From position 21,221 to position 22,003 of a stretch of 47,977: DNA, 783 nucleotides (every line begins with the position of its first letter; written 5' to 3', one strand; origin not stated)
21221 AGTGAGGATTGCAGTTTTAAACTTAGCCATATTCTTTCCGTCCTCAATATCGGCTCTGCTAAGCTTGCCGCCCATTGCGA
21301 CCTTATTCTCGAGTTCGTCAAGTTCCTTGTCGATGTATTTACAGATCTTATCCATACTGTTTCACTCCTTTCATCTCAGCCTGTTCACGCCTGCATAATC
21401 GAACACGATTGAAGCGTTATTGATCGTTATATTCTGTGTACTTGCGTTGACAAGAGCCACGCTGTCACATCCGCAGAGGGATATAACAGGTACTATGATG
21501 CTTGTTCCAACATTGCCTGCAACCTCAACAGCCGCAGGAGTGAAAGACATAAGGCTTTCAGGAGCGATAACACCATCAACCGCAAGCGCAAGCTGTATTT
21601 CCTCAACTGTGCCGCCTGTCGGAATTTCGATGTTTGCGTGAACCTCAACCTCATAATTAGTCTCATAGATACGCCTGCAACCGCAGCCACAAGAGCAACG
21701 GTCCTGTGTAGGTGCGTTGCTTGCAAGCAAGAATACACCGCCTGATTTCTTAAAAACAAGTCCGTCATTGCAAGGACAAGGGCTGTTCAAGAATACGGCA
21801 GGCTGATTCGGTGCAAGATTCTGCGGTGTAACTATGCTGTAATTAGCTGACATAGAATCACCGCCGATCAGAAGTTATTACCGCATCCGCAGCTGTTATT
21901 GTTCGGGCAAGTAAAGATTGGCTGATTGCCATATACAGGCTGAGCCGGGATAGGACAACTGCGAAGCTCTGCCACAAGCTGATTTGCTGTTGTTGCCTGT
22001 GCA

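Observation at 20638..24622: Eight-gene attP-proximal cargo cassette of unknown function, made of low-complexity, membrane and Cys-rich proteins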

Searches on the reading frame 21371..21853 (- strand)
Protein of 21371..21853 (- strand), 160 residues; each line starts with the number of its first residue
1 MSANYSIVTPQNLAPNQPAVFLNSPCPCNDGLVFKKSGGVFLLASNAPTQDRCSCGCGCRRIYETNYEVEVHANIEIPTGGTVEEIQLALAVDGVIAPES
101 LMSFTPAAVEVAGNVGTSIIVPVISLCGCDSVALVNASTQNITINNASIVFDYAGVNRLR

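Call 3: search_protein_families(library=pfam, proteins=[window:21371-21853:-], max_evalue=1)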
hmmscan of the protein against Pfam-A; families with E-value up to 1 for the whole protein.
window:21371-21853:- (160 aa): 0 families

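Call 4: search_protein_families(library=phrogs, proteins=[window:21371-21853:-], max_evalue=1)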
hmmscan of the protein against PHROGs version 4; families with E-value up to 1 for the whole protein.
window:21371-21853:- (160 aa): 1 family
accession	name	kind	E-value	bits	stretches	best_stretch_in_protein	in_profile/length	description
phrog_20016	-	unknown function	2e-20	73.9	1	4-151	3-137/141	-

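Call 6: search_protein_families(library=ncbifam, proteins=[window:21371-21853:-], max_evalue=1)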
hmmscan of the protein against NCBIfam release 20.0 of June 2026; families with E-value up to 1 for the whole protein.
window:21371-21853:- (160 aa): 0 families

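Call 11: search_dna_similar(query=window:21371-21853:-, collection=phages, mode=protein, max_rows=25, max_evalue=0.001)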
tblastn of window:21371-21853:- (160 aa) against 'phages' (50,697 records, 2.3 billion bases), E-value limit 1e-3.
Records with a match: 15; places in all: 15; records where one place covers at least 80% of the query: 7.
Best place of each record, by identity: <60% 15.
By first word of the organism name: Bacteriophage 11; Dulem 3; Butyrivibrio 1.
By host as written in the record: - 11; Propithecus coquereli 2; Butyrivibrio fibrisolvens DSM 3071 1; Varecia variegata 1.
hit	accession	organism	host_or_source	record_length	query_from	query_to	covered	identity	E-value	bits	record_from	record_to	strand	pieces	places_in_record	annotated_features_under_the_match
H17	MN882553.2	Butyrivibrio virus Ceridwen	Butyrivibrio fibrisolvens DSM 3071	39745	1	138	86%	36.2%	7e-11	65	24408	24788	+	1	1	hypothetical protein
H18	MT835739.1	Bacteriophage sp.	human fecal samples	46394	3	150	93%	33.1%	3e-10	63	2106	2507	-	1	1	record has no annotation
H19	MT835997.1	Bacteriophage sp.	human fecal samples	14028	3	150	93%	32.4%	2e-9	61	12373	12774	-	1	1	record has no annotation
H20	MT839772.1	Bacteriophage sp.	human fecal samples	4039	3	150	93%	31.8%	4e-9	60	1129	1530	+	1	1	record has no annotation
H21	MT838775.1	Bacteriophage sp.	human fecal samples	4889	3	150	93%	31.8%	6e-9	59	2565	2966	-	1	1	record has no annotation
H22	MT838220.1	Bacteriophage sp.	human fecal samples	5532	3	152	94%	31.3%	7e-12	67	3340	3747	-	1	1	record has no annotation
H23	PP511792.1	Dulem virus 33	Propithecus coquereli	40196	11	158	93%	28.4%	5e-6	50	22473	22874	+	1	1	hypothetical protein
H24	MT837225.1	Bacteriophage sp.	human fecal samples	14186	64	160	61%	39.6%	1e-5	49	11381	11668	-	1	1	record has no annotation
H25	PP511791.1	Dulem virus 39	Propithecus coquereli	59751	67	150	53%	44.0%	9e-9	59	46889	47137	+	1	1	hypothetical protein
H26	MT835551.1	Bacteriophage sp.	human fecal samples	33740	64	152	56%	41.6%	3e-7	54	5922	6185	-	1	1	record has no annotation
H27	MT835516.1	Bacteriophage sp.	human fecal samples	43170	64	150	54%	42.0%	5e-9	59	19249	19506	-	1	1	record has no annotation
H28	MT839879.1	Bacteriophage sp.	human fecal samples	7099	67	158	57%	39.6%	8e-6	50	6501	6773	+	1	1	record has no annotation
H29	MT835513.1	Bacteriophage sp.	human fecal samples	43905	67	152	54%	40.7%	6e-7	53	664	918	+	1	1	record has no annotation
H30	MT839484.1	Bacteriophage sp.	human fecal samples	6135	66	149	53%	36.9%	3e-6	51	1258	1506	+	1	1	record has no annotation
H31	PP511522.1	Dulem virus 35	Varecia variegata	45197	51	149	62%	31.0%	2e-4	46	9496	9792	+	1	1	hypothetical protein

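Call 14: search_solved_structures(query=window:21371-21853:-, max_evalue=1)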
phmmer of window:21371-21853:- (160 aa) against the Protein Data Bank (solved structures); distinct sequences matched with E-value up to 1: 1.
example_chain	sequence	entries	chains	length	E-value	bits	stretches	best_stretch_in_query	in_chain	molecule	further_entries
9l6b_C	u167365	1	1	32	0.22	14.8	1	16-39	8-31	UPF0225 protein YchJ -C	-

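Call 22: find_homologous_proteins(query=window:21371-21853:-, max_evalue=0.001)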
Query window:21371-21853:- (160 aa): 366 proteins with E <= 0.001 among 406 candidates; the best 120 are listed.
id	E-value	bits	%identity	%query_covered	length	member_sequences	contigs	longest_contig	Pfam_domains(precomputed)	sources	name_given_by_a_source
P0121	8.9e-97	339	98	100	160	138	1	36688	-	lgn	-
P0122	4.7e-93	327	96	100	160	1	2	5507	-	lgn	-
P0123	1.1e-92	326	96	100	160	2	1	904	-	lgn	-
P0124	3.5e-92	324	94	100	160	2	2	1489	-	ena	-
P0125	6.1e-92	324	94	100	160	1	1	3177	-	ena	-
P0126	4.6e-89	314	91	100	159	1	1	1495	-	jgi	jgi:hypothetical protein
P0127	3.8e-87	308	86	100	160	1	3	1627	-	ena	-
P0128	4.2e-87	308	90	100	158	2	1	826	-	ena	-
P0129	2.7e-86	305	88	100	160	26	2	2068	-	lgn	-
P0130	6.3e-86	304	87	100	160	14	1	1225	-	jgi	jgi:hypothetical protein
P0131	2.0e-85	302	84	100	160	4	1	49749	-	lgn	-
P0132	1.1e-84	300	86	100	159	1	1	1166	-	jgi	jgi:hypothetical protein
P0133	4.3e-84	298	85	100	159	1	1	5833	-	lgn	-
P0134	1.4e-83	296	82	100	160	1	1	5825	-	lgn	-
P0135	2.1e-83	296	85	100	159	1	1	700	-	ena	-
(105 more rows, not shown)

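Call 41: predict_structure(alignment_id=A2)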
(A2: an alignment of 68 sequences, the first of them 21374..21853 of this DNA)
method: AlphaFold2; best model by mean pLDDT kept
length: 160 residues; sequences in the alignment: 68
mean_pLDDT: 68.6   pTM: 0.61
mean pLDDT of the five models: 68.6, 68.1, 63.3, 57.7, 54.4
residues with pLDDT >= 90: 1; 70-90: 94; 50-70: 27; < 50: 38
segments of 3 or more residues with pLDDT < 50: 28-59, 125-130
pLDDT, mean of each block of 10 residues (from residue 1): 72 86 57 36 42 49 69 84 83 76 81 76 50 82 86 69
secondary structure, 60 per line:
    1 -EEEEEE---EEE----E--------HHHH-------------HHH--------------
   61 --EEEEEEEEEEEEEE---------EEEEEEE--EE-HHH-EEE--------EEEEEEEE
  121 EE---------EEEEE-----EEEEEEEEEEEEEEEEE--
elements in order: E2-7 E11-13 H27-30 E63-76 E86-92 E102-104 E113-122 E132-136 E142-158

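Call 43: fold_search(model_id=the predicted structure, library=pdb)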
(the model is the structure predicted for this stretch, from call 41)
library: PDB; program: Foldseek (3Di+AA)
matches with E <= 10: 1501; with E <= 0.001: 23
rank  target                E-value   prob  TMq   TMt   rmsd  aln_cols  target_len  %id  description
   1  9h3d_E                6.4e-06  1.00  0.58  0.62   8.2       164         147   13  F-ENA exosporium anchoring complex between ExsF and a peptide derived from the N-terminus of F-Anchor (released 2025-03-12)
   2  9h3d_D                6.8e-06  1.00  0.57  0.61   8.2       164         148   13  F-ENA exosporium anchoring complex between ExsF and a peptide derived from the N-terminus of F-Anchor (released 2025-03-12)
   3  8d02                  8.9e-06  1.00  0.61  0.66   8.4       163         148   11  Crystal Structure of Bacillus anthracis BxpB (released 2023-05-24)
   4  7r1m_A                8.9e-06  1.00  0.59  0.60   9.8       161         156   14  Crystal structure of ExsFA, a Bacillus cereus spore exosporium protein (released 2023-02-15)
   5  7r5i_B                1.3e-05  1.00  0.55  0.60   8.9       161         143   12  High resolution Crystal structure of ExsFA, a Bacillus cereus spore exosporium protein (released 2023-08-23)
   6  7r1m_B                1.5e-05  1.00  0.57  0.60   8.6       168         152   12  Crystal structure of ExsFA, a Bacillus cereus spore exosporium protein (released 2023-02-15)
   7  7r5i_C                1.6e-05  1.00  0.58  0.62   8.4       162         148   12  High resolution Crystal structure of ExsFA, a Bacillus cereus spore exosporium protein (released 2023-08-23)
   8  9h38_M                9.3e-05  1.00  0.43  0.50  10.2       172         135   14  C-terminal domain of the F-ENA tip fibrillum F-BclA from Bacillus thuringiensis (released 2025-03-12)
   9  1wck                  1.2e-04  1.00  0.46  0.53   9.9       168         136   12  Crystal structure of the C-terminal domain of BclA, the major antigen of the exosporium of the Bacillus anthracis spore. (released 2005-10-25)
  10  9h38_A                1.2e-04  1.00  0.44  0.50   9.8       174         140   14  C-terminal domain of the F-ENA tip fibrillum F-BclA from Bacillus thuringiensis (released 2025-03-12)
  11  9h38_S                1.3e-04  1.00  0.46  0.51  10.2       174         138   13  C-terminal domain of the F-ENA tip fibrillum F-BclA from Bacillus thuringiensis (released 2025-03-12)
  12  3tyj                  1.4e-04  1.00  0.46  0.53   9.9       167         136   13  Bacillus collagen-like protein of anthracis P159S mutant (released 2012-03-14)
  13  2z5w                  1.9e-04  1.00  0.47  0.54  10.2       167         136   14  tBclA, a recombinant spore surface protein from Bacillus anthracis (released 2008-04-22)
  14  2r6q                  1.9e-04  1.00  0.46  0.53  10.1       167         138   14  Crystal Structure of BclA-island Construct (released 2009-03-10)
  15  9h38_B                2.6e-04  1.00  0.44  0.50   9.1       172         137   13  C-terminal domain of the F-ENA tip fibrillum F-BclA from Bacillus thuringiensis (released 2025-03-12)
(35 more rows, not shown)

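Call 49: search_solved_structures(query=A4, max_evalue=10, show_alignments=2)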
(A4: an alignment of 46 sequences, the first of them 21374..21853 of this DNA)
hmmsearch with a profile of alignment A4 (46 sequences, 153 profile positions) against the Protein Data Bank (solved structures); distinct sequences matched with E-value up to 10: 0.

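Call 60: search_protein_families(library=pfam, alignment_id=A4, max_evalue=0.1)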
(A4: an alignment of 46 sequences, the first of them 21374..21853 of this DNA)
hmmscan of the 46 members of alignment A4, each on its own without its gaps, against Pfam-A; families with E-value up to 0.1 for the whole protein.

A. member 1, window:21374-21853:- (160 aa): 0 families

B. families by the number of members that match (of 46 scanned): 5 families
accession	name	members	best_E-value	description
PF04593.19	SelP_C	2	0.028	Selenoprotein P, C terminal region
PF20495.3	DUF6727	1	0.014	Family of unknown function (DUF6727)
PF02563.21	Poly_export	1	0.019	Polysaccharide biosynthesis/export protein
PF12097.14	DUF3573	1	0.061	Protein of unknown function (DUF3573)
PF07452.17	CHRD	1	0.073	CHRD domain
